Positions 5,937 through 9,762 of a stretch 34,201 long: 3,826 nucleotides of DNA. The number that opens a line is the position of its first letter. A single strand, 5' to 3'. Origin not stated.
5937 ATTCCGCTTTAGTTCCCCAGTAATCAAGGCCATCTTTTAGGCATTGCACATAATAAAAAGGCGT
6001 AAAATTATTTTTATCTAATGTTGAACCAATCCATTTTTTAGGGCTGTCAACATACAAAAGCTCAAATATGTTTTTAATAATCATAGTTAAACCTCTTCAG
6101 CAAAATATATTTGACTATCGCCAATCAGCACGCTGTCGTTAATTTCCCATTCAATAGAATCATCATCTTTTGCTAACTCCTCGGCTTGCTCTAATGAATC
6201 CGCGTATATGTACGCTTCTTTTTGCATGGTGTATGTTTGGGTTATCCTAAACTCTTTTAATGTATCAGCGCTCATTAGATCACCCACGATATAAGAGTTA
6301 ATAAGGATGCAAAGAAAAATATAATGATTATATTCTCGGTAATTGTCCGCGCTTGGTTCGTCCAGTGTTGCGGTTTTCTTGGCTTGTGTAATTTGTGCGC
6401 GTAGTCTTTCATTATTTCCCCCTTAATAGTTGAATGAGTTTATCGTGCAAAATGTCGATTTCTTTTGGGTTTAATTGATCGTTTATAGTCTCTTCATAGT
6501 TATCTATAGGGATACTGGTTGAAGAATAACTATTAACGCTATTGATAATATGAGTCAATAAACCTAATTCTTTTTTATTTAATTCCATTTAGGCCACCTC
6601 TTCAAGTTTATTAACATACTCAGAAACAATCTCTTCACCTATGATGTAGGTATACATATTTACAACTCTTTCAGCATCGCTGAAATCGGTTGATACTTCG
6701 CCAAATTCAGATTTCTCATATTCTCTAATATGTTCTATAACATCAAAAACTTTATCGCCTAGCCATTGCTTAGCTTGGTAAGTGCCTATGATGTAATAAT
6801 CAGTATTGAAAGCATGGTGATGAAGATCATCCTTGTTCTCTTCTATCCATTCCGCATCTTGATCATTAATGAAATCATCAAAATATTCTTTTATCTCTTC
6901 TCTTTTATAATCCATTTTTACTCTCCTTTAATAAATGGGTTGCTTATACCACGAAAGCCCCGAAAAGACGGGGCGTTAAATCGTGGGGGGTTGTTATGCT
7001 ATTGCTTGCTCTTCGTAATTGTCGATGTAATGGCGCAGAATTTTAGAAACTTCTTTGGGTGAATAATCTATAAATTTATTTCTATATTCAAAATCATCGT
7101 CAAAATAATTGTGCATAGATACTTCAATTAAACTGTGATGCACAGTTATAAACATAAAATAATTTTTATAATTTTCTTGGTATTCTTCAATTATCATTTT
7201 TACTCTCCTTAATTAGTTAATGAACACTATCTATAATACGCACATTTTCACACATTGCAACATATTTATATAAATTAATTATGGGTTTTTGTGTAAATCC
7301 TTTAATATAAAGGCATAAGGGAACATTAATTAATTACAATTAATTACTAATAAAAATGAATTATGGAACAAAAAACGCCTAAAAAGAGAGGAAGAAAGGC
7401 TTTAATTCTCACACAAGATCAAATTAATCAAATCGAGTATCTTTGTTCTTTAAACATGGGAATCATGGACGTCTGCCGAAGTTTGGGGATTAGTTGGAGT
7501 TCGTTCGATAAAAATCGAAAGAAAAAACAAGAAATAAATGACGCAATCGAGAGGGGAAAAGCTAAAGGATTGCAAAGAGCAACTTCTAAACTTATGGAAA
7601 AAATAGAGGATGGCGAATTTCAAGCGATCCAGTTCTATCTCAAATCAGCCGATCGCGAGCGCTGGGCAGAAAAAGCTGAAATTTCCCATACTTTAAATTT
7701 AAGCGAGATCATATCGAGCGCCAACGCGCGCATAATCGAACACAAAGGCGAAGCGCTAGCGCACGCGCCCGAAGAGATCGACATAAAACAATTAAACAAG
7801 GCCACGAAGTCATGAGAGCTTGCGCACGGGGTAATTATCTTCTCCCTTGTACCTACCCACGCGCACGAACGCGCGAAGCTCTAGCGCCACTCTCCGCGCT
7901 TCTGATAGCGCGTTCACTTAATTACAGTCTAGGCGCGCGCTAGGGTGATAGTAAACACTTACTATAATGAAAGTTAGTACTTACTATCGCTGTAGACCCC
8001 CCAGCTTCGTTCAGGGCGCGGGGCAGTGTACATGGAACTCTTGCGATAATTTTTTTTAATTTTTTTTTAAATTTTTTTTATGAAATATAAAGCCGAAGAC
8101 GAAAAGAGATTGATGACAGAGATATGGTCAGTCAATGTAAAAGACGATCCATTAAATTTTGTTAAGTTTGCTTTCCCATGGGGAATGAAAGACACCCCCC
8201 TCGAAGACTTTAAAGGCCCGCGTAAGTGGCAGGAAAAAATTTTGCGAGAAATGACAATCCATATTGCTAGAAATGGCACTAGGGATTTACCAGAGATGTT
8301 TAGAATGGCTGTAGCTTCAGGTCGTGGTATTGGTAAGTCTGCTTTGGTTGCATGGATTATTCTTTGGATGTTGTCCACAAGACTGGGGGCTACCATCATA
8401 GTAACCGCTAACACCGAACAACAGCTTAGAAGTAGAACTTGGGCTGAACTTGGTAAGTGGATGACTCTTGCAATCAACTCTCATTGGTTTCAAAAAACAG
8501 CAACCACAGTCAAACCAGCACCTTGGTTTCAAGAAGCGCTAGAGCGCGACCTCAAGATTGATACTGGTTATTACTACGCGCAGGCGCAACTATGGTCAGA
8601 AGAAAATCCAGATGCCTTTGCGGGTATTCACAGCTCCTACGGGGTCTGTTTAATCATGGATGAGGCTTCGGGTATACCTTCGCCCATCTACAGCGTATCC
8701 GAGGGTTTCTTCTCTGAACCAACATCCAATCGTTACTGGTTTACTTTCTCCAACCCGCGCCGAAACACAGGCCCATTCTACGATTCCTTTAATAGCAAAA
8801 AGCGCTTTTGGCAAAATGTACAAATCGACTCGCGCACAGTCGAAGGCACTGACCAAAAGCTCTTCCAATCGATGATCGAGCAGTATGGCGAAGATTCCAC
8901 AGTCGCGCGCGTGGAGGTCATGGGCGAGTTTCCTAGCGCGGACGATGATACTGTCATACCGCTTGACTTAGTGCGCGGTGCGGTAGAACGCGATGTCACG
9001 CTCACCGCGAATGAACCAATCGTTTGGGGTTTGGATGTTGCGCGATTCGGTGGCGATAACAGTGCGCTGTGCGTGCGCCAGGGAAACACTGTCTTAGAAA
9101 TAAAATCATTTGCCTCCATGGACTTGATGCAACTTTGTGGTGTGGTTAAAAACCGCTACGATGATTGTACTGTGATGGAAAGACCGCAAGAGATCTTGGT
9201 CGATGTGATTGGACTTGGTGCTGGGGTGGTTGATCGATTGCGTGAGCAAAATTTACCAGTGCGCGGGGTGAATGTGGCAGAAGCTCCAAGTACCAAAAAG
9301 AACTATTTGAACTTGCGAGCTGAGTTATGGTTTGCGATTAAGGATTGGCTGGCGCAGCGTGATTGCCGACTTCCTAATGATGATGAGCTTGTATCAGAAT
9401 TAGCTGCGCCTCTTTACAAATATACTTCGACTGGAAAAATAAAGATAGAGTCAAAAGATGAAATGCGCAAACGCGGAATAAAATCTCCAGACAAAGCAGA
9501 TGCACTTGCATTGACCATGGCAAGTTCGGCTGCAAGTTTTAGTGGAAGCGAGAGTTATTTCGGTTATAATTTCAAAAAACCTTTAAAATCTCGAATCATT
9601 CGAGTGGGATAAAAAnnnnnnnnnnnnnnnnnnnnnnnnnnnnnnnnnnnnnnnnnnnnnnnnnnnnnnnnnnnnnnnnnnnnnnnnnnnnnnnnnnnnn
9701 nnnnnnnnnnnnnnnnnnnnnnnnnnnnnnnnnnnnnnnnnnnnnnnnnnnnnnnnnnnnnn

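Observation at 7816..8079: Structured GC-rich 264-bp non-coding spacer between TerS and TerL, ending in three phased T-tracts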

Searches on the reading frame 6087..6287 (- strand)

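Call 71: search_protein_families(library=pfam, proteins=[window:6087-6287:-], max_evalue=0.05)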
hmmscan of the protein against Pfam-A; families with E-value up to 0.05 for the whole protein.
window:6087-6287:- (66 aa): 1 family
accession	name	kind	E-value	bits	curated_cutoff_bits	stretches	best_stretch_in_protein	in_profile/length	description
PF14207.11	DpnD-PcfM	-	0.04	14.3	25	0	14-41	2-29/46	DpnD/PcfM-like protein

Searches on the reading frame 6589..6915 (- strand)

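Call 27: search_protein_families(library=phrogs, proteins=[window:6589-6915:-], max_evalue=0.001)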
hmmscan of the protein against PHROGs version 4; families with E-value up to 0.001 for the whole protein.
window:6589-6915:- (108 aa): 2 families
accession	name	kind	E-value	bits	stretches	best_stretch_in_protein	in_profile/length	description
phrog_10208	-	unknown function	4.2e-19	70.2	1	29-100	45-117/152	-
phrog_12228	-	unknown function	1.6e-10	42.5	1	9-102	12-100/144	-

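Call 71: search_protein_families(library=pfam, proteins=[window:6589-6915:-], max_evalue=0.05)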
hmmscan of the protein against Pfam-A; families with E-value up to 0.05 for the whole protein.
window:6589-6915:- (108 aa): 0 families

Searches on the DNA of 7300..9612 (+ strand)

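Call 6: search_dna_similar(query=window:7300-8500:+, collection=phages, mode=distant, max_rows=30)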
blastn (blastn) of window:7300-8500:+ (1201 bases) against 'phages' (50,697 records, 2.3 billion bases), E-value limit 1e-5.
No match.
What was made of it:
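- Tried and rejected: None found (call 6).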

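Call 9: search_rna_families(source=window, start=7600, end=8300, threshold=evalue, max_evalue=10)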
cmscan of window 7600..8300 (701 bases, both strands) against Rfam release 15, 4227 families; matches with E-value up to 10: 1.
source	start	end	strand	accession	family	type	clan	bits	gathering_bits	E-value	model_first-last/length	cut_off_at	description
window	7959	8083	-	RF02860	Arrc14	Gene; sRNA;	-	18.9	99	3.5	1-167/167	no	Actinobacillus sRNA 14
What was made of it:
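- On Known RNA families (Rfam 15): The only sub-threshold hit has E 3.5 (call 9).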

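Call 82: search_rna_families(sources=[L023, L025, L083, L085, L087, L090, L093, L109, L117, L141, L204, L019], threshold=gathering)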
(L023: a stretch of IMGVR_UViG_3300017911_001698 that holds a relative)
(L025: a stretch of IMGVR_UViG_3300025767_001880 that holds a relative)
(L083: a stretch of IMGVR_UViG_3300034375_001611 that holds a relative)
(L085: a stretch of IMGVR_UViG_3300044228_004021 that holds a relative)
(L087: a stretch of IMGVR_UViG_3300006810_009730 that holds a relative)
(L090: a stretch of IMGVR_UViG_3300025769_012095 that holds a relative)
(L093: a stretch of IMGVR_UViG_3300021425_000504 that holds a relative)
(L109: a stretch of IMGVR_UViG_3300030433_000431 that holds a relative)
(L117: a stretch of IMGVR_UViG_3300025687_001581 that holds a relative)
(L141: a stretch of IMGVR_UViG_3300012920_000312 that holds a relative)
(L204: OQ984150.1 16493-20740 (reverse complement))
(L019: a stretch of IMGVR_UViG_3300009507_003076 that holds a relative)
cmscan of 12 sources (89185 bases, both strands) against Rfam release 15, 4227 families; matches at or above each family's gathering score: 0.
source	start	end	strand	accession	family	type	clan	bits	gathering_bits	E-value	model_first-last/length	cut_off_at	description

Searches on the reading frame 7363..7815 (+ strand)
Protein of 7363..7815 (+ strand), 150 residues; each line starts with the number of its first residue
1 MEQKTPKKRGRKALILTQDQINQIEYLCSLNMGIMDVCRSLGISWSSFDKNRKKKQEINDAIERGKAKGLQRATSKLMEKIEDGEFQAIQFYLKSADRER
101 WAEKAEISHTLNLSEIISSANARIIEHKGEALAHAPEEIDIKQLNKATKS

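Call 7: search_protein_families(library=pfam, proteins=[window:7363-7815:+], max_evalue=0.01)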
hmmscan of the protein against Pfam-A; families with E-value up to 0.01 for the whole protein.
window:7363-7815:+ (150 aa): 1 family
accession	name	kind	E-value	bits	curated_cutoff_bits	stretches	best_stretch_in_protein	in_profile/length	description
PF19776.5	DUF6262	-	0.0064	17.1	29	0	32-95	34-95/110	Family of unknown function (DUF6262)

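Call 8: search_protein_families(library=phrogs, proteins=[window:7363-7815:+], max_evalue=0.001)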
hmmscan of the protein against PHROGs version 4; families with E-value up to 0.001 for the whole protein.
window:7363-7815:+ (150 aa): 5 families
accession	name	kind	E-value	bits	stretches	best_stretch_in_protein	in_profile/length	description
phrog_309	-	head and packaging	7.1e-15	56.8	1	6-139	129-288/319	terminase small subunit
phrog_4102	-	head and packaging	3.9e-05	24.9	1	4-114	4-123/166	terminase small subunit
phrog_24579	-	head and packaging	4e-05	24.6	1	4-111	4-112/126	terminase small subunit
phrog_12540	-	unknown function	6.5e-05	24.2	1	7-106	15-111/153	-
phrog_20317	-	unknown function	0.00018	22.9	1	13-99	9-96/110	-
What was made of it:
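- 7363..7815 (+): terS (small terminase). The N-terminal helix-turn-helix part is exchanged between lineages. The C-terminal tail is linked to the spacer and to TerL. PHROG 309, E 7e-15 (call 8).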

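Call 52: search_solved_structures(query=window:7363-7815:+, max_evalue=1)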
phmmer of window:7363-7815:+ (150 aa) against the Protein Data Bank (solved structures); distinct sequences matched with E-value up to 1: 4.
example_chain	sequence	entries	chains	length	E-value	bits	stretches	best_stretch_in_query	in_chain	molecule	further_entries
9spj_ZI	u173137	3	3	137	0.29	14.5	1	47-114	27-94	40S ribosomal protein S17-B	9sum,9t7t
7mpi_BR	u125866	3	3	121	0.6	13.4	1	50-116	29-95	40S ribosomal protein S17-A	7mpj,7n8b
7pzy_S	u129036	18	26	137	0.67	13.3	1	48-114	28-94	Ribosomal 40S subunit protein S17B | 40S ribosomal protein S17-B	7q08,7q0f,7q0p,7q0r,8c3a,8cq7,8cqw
6gsm_R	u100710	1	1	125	1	12.7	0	49-114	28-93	KLLA0B01474p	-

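Call 86: find_encoding_contigs(protein=window:7363-7815:+, flank=1500, max_places=10)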
Protein window:7363-7815:+ (150 aa): 10 contigs read that carry it; 4 places shown.
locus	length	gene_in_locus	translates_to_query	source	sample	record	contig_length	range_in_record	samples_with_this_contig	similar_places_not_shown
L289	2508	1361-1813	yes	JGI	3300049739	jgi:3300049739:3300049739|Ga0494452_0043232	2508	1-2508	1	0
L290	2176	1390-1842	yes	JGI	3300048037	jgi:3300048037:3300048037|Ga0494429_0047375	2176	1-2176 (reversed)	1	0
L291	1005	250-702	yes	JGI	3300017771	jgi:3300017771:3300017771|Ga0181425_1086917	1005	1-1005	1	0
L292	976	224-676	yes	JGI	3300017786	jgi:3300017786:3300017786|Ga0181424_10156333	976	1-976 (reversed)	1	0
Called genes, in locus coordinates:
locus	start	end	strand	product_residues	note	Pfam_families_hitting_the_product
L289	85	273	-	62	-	-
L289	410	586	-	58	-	-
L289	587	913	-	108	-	-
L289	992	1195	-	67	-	-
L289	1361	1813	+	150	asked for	-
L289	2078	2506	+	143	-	?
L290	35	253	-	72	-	-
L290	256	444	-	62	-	-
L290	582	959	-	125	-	-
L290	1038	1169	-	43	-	-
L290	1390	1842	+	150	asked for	-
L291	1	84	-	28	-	?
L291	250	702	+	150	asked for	-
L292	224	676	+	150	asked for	-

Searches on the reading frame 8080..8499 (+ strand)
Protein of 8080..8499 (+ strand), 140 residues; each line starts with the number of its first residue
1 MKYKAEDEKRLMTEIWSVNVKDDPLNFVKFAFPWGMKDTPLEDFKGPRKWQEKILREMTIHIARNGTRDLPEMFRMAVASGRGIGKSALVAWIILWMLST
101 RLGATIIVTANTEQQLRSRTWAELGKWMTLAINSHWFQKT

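Call 68: find_related_loci(query=window:8080-8499:+, collection=metagenome_contigs, flank=1500)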
Query seq(140 aa) (140 aa) in metagenome_contigs; peptide patterns used: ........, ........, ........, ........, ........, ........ (x = any residue, [..] = any of these).
600 stretches matched a pattern (row limit reached: there are more); 562 encode a relative of the query (tblastn E <= 1e-3); the best 80 are kept; 80 distinct loci.
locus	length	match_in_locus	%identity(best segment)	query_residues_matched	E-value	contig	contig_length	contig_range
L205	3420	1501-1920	100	1-140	3e-94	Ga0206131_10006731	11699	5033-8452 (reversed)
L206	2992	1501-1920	100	1-140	9e-95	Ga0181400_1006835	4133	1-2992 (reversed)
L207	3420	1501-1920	100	1-140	3e-94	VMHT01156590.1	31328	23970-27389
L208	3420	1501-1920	99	1-140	7e-94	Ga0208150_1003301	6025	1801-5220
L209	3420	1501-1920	99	1-140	7e-94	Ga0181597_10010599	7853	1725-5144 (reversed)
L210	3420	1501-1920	99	1-140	8e-94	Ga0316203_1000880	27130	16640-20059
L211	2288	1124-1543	99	1-140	1e-96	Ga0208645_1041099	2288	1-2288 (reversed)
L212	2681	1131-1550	99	1-140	2e-95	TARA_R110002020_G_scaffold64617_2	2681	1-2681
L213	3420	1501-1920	99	1-140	2e-93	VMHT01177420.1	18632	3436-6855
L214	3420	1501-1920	99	1-140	3e-93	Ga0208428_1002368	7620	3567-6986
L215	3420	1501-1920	99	1-140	4e-93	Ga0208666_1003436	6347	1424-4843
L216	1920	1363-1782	99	1-140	3e-97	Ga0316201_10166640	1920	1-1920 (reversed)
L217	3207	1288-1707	99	1-140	2e-93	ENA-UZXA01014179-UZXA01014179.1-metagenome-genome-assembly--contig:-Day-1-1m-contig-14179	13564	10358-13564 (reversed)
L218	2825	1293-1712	99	1-140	5e-95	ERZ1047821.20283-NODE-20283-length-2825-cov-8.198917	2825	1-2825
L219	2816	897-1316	99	1-140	8e-94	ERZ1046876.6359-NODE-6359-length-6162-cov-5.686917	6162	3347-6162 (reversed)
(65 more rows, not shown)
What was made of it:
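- Calls 68 and 86 agree.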
